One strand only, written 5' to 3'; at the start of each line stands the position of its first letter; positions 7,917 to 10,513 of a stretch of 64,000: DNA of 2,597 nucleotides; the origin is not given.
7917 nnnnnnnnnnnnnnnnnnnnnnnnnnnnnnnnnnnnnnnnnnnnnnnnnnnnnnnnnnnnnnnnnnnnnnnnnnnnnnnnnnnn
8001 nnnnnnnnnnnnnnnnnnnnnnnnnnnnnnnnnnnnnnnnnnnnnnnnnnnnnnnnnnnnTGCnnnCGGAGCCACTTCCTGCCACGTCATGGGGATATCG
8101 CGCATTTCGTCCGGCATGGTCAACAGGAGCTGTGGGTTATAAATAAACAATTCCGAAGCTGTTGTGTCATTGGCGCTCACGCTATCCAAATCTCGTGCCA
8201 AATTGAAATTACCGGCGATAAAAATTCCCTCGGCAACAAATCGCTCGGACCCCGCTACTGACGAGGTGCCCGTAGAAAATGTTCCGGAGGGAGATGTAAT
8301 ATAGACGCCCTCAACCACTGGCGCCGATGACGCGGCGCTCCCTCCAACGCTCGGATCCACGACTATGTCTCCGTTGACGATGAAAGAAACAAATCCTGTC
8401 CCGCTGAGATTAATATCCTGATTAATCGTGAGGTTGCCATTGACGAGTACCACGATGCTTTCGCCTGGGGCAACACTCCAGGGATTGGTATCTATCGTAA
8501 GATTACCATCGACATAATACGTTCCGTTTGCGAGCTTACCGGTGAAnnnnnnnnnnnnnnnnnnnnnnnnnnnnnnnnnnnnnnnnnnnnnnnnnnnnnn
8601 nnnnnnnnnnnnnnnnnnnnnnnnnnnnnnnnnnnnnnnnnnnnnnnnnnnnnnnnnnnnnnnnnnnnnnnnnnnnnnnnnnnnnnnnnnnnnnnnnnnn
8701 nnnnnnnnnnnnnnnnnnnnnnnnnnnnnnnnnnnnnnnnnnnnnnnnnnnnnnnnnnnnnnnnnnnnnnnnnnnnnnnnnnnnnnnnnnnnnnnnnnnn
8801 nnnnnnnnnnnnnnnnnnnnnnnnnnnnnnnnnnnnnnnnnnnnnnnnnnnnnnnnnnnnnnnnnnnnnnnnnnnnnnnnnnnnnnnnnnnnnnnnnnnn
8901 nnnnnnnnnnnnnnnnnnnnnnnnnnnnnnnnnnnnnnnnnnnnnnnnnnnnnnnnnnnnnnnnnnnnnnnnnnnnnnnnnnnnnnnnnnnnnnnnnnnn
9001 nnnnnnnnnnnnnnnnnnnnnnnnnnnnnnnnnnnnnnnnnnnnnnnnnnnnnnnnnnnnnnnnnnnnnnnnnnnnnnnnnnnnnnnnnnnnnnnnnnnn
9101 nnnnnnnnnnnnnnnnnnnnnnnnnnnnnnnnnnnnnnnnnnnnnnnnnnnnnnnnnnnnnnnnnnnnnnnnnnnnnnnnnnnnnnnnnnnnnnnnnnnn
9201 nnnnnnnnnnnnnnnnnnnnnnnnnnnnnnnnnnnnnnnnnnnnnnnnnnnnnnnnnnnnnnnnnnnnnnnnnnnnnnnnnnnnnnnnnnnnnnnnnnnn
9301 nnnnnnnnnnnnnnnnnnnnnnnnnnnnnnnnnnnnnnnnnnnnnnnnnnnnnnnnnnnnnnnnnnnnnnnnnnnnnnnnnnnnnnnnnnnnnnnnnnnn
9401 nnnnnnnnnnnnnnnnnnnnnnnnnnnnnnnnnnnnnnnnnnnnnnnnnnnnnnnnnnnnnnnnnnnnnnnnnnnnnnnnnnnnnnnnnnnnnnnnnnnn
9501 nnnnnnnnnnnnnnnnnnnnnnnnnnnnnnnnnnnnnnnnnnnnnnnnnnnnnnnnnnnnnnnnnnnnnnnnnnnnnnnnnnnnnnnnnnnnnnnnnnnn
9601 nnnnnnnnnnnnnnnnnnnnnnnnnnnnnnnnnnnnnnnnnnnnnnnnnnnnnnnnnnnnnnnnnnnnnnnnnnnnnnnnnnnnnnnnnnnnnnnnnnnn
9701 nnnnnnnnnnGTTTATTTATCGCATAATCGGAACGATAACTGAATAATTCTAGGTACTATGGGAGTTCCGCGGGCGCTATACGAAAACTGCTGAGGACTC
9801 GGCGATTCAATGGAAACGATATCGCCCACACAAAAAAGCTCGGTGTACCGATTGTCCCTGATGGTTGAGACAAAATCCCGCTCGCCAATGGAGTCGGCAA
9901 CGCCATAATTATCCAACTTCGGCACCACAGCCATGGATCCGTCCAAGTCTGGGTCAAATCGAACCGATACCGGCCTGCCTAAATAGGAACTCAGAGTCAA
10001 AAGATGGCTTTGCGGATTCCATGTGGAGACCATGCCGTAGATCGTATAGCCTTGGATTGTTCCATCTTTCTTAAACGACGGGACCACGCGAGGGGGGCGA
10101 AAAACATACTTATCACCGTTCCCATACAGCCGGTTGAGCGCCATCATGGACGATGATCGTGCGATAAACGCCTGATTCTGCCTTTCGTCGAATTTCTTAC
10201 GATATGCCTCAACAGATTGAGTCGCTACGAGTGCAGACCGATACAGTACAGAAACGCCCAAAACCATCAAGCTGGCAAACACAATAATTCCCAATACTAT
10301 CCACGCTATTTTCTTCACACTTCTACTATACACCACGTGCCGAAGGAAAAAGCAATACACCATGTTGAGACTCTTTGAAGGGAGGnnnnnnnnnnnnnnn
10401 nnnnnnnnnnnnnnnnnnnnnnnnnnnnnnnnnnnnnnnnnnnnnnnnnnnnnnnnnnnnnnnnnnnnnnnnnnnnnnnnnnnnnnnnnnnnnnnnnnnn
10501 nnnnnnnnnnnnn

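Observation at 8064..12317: Three-gene operon of unknown envelope proteins led by a hyper-cysteine-rich secreted beta-helix protein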

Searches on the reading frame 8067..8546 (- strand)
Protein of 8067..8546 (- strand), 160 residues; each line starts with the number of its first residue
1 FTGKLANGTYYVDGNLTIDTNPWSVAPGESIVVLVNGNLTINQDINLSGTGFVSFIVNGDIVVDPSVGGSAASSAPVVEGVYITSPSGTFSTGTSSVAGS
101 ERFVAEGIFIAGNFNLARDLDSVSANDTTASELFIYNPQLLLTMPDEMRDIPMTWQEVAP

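Call 52: find_related_loci(query=A4, collection=genome_contigs, flank=8000)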
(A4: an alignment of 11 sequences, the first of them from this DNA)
Query A4 (160 aa) in genome_contigs; peptide patterns used: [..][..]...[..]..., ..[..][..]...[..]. (x = any residue, [..] = any of these).
80 stretches matched a pattern; 38 encode a relative of the query (tblastn E <= 1e-3); 38 distinct loci.
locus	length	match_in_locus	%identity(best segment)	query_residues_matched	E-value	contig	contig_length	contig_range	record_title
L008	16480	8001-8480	74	1-160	8e-77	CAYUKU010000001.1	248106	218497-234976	MAG TPA_asm: uncultured Gammaproteobacteria bacterium isolate binchicken_co58_53 genome assembly, contig: NODE_30_length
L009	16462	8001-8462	67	10-160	1e-63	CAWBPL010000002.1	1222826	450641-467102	MAG: Candidatus Gottesmanbacteria bacterium isolate MFD01476.bin.2.135 genome assembly, contig: contig_74641, whole geno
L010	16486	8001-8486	60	1-160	3e-63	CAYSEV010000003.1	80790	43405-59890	MAG TPA_asm: uncultured Gammaproteobacteria bacterium isolate SRP342105_co1_249 genome assembly, contig: NODE_373_length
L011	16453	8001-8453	61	10-160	8e-61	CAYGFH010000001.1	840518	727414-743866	MAG TPA_asm: uncultured Gammaproteobacteria bacterium isolate ERP113451_co1_294 genome assembly, contig: NODE_1_length_8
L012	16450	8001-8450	60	10-160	3e-60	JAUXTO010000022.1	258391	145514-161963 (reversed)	MAG: Candidatus Gottesmanbacteria bacterium isolate C13_maxbin.100 C13_k141_317428, whole genome shotgun sequence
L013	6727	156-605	61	10-160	3e-59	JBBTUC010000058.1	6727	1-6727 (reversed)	MAG: Patescibacteria group bacterium isolate H43-bin113_1 H43_bin113_1_000000000058, whole genome shotgun sequence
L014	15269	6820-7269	58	10-160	1e-57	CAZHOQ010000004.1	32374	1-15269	MAG TPA_asm: uncultured Gammaproteobacteria bacterium isolate SRP093185_co1_203 genome assembly, contig: NODE_648_length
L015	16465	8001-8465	59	4-160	6e-55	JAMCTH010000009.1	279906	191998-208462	MAG: Patescibacteria group bacterium isolate FK_Sedi_A_Bin.175 NODE_19_length_279906_cov_6.31878, whole genome shotgun s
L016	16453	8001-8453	58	10-160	1e-54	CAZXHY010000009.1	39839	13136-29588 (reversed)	MAG TPA_asm: uncultured Gammaproteobacteria bacterium isolate ERP113451_co3_13 genome assembly, contig: NODE_640_length_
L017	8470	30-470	61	11-160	1e-53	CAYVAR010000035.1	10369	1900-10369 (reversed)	MAG TPA_asm: uncultured Gammaproteobacteria bacterium isolate binchicken_co110_1166 genome assembly, contig: NODE_14115_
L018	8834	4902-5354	59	10-160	4e-53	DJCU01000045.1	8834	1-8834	MAG TPA_asm: Candidatus Gottesmanbacteria bacterium UBA5942 UBA5942_contig_1262, whole genome shotgun sequence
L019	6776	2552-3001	56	10-160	1e-52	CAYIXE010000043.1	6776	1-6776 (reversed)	MAG TPA_asm: uncultured Gammaproteobacteria bacterium isolate ERP119705_co7_214 genome assembly, contig: NODE_8816_lengt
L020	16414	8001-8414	58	10-160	4e-52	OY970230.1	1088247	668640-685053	MAG: Candidatus Gottesmanbacteria bacterium isolate MFD01689.bin.c.3 genome assembly, chromosome: 1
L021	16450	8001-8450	56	10-160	7e-52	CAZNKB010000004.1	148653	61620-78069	MAG TPA_asm: uncultured Gammaproteobacteria bacterium isolate SRP173033_co3_60 genome assembly, contig: NODE_46_length_1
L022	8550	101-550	60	10-160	2e-51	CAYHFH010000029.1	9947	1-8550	MAG TPA_asm: uncultured Gammaproteobacteria bacterium isolate ERP119705_co10_87 genome assembly, contig: NODE_5494_lengt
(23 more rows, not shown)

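Call 89: find_related_loci(query=A4, collection=metagenome_contigs, flank=7000)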
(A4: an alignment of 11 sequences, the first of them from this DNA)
Query A4 (160 aa) in metagenome_contigs; peptide patterns used: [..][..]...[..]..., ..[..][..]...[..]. (x = any residue, [..] = any of these).
128 stretches matched a pattern; 71 encode a relative of the query (tblastn E <= 1e-3); 69 distinct loci.
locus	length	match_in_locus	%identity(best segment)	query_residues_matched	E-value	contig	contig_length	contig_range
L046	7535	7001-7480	66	1-160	2e-68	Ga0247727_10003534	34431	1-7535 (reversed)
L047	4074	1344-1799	63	10-160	2e-61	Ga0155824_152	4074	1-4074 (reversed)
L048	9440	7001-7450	63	10-160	2e-60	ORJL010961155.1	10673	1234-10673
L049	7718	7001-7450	62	10-160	2e-60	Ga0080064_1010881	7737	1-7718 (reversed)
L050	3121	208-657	61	10-160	6e-60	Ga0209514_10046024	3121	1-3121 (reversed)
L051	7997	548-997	61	10-160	1e-59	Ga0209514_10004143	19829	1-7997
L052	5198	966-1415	61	10-160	6e-60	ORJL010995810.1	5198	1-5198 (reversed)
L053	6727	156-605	61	10-160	3e-59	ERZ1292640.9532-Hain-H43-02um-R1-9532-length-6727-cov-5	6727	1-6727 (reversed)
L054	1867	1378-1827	59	10-160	5e-60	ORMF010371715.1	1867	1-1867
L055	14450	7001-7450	60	10-160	3e-58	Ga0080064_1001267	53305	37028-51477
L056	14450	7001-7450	60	10-160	3e-58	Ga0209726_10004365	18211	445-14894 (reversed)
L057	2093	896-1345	59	10-160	2e-58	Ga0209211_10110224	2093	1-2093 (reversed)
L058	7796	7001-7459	62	10-160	3e-56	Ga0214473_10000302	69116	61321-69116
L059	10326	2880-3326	60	10-160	3e-56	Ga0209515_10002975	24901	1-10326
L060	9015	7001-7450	59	10-160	2e-55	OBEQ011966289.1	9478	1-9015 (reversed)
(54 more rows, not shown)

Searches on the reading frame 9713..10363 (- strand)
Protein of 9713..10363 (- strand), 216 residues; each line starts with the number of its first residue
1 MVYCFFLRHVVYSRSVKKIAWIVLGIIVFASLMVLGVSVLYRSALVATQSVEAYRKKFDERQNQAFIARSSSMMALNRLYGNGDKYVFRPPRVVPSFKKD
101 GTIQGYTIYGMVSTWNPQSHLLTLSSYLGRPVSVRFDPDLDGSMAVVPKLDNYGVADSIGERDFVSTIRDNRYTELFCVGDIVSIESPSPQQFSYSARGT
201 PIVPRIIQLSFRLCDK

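Call 4: search_protein_families(library=pfam, proteins=[window:9713-10363:-], max_evalue=1)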
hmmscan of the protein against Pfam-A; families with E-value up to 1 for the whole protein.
window:9713-10363:- (216 aa): 1 family
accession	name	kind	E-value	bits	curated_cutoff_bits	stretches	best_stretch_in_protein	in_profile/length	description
PF13687.11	DUF4153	-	0.012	15.3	27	1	1-59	295-355/373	Domain of unknown function (DUF4153)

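Call 5: search_protein_families(library=ncbifam, proteins=[window:9713-10363:-], max_evalue=1)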
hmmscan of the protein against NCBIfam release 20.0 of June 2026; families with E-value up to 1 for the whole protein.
window:9713-10363:- (216 aa): 0 families

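Call 19: find_homologous_proteins(query=window:9713-10363:-)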
Query window:9713-10363:- (216 aa): 4 proteins with E <= 0.001 among 125 candidates.
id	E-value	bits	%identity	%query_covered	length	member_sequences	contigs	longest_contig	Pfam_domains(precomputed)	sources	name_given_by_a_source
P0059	2.7e-139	479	100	100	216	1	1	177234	-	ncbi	-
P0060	8.5e-86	305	67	93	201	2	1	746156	-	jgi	-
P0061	1.9e-85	304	65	93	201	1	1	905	-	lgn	-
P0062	6.5e-30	122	36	92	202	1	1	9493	-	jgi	-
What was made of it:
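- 9713..10363 (-): B216, the second gene. It has an N-terminal signal-anchor helix (aa ~19-42) and an extracytoplasmic domain of ~170 aa with two invariant Cys (C177, C213) and an invariant RFDP motif (D in 4 of 5). Only 4 relatives were found among 5.8 billion clusters (call 19).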

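Call 76: search_protein_families(library=phrogs, proteins=[window:9716-10363:-], max_evalue=0.01)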
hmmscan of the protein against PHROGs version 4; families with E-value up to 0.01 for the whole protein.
window:9716-10363:- (216 aa): 0 families

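Call 88: search_solved_structures(query=A2, max_evalue=1)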
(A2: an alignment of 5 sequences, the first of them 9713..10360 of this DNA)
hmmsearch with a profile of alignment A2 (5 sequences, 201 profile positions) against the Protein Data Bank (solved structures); distinct sequences matched with E-value up to 1: 4.
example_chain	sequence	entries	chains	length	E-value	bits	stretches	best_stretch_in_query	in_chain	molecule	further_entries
3jcr_6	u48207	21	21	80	0.018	18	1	110-174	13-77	LSm6 | U6 snRNA-associated Sm-like protein LSm6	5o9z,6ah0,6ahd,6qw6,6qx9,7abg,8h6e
4emk_B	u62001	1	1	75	0.59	13.1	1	109-166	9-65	U6 snRNA-associated Sm-like protein LSm6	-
3swn_B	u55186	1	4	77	0.63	13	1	109-166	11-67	U6 snRNA-associated Sm-like protein LSm6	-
6ppn_F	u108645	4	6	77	0.63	13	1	109-166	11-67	U6 snRNA-associated Sm-like protein LSm6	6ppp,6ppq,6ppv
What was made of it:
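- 9713..10363 (-): No family matched (calls 4, 5, 76, 88).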
